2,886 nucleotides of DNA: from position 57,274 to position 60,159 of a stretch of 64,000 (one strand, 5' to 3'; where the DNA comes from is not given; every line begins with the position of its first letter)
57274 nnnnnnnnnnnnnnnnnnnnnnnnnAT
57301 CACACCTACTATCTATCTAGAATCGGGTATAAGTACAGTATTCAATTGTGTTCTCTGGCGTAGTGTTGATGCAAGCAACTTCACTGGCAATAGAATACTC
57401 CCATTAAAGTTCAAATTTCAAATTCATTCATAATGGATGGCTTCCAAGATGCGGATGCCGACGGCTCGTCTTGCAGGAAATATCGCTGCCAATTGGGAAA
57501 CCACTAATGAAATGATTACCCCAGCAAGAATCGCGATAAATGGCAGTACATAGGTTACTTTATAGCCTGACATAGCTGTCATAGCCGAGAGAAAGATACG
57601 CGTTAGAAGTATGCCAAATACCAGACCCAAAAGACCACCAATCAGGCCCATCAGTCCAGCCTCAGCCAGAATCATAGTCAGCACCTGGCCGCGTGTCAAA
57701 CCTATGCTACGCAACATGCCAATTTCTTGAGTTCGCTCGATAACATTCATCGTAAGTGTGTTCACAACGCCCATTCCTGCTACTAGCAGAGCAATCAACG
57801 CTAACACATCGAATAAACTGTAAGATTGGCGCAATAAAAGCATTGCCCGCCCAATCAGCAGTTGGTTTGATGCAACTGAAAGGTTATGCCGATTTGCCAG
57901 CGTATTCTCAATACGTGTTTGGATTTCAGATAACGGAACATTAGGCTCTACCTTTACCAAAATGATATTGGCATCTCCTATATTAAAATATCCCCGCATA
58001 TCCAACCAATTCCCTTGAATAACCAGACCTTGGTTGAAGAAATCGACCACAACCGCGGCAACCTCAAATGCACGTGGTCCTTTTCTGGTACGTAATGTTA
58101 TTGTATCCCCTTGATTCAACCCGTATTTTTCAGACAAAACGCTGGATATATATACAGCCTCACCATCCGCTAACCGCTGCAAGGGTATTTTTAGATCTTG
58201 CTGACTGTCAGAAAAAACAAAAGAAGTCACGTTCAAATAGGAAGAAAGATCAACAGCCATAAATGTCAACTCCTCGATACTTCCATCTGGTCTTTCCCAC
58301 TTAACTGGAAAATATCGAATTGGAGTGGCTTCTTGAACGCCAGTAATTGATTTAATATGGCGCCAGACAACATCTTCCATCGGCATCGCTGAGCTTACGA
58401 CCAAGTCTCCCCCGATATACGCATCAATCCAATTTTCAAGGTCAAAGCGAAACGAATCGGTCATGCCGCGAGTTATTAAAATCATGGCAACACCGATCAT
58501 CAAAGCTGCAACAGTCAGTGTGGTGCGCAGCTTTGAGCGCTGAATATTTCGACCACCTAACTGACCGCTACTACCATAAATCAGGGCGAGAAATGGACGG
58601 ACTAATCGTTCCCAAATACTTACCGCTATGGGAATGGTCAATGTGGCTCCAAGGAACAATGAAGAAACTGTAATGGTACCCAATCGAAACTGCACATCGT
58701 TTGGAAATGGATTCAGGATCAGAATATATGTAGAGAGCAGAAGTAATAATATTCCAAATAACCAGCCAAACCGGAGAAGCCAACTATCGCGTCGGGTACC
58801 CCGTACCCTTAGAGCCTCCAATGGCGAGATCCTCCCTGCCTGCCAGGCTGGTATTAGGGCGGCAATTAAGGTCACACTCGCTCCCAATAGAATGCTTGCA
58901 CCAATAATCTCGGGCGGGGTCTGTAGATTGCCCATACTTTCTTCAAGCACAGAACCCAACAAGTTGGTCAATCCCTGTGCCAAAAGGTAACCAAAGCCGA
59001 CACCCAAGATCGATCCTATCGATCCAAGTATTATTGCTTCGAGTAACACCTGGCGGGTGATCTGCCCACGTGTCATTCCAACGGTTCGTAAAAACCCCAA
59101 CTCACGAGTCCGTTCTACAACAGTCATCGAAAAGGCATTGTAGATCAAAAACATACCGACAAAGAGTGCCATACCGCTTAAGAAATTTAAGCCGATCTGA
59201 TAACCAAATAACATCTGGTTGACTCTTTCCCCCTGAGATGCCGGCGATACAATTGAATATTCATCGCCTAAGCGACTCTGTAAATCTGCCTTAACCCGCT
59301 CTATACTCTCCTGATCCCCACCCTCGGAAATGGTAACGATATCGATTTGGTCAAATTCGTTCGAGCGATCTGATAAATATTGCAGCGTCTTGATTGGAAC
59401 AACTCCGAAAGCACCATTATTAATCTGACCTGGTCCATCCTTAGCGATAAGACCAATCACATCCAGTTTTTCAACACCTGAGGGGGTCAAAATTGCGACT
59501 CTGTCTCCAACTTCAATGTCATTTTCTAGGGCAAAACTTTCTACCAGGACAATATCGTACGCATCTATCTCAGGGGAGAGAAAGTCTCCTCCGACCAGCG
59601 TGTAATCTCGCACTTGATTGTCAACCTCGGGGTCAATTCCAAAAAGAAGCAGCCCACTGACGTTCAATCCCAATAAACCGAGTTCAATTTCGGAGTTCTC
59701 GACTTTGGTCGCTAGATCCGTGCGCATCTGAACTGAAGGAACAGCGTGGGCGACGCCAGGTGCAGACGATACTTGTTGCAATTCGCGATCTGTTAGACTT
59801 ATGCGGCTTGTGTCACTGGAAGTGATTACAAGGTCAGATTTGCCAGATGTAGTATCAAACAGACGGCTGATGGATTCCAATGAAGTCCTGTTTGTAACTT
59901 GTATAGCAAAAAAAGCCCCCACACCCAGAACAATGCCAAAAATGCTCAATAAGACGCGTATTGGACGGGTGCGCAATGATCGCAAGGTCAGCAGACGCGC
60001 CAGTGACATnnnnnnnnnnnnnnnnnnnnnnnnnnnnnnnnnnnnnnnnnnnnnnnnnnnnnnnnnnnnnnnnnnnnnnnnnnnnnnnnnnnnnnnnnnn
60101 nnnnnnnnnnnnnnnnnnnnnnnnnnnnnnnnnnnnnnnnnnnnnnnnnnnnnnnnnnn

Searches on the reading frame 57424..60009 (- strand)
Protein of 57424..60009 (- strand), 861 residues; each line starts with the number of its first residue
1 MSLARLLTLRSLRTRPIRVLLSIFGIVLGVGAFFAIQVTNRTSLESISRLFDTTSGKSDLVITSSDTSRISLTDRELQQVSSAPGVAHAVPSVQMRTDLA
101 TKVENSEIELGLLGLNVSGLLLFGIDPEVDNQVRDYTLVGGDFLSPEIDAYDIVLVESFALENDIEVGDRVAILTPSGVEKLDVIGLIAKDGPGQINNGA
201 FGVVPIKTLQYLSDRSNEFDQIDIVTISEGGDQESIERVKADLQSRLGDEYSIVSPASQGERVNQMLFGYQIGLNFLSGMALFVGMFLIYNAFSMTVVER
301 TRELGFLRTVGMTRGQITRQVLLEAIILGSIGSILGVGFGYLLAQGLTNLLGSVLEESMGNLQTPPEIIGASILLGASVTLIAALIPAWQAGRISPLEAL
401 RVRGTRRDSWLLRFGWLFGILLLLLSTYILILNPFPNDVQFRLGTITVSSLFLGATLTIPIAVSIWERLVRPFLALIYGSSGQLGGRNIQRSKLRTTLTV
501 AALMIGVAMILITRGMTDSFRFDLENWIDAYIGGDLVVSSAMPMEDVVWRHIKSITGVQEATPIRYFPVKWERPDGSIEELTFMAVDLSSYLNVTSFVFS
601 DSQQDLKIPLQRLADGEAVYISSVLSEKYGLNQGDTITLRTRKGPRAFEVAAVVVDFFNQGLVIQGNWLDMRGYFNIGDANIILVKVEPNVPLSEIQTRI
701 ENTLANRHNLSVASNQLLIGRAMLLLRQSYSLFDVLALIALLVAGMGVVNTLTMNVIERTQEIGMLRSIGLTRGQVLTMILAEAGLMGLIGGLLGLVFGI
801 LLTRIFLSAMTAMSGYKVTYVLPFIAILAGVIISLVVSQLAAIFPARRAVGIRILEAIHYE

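Call 9: search_protein_families(library=pfam, proteins=[window:57424-60009:-], max_evalue=0.01)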
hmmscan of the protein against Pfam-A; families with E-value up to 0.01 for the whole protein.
window:57424-60009:- (861 aa): 3 families
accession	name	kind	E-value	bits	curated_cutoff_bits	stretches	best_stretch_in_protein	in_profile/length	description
PF02687.27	FtsX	-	1.5e-36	125.5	25.5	2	736-851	3-117/120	FtsX-like permease C-terminal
PF12704.14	MacB_PCD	-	5.1e-20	73.1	27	2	20-243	2-204/207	MacB-like periplasmic core domain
PF01568.27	Molydop_binding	-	0.0053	17.2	26.8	0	613-664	27-75/110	Molydopterin dinucleotide binding domain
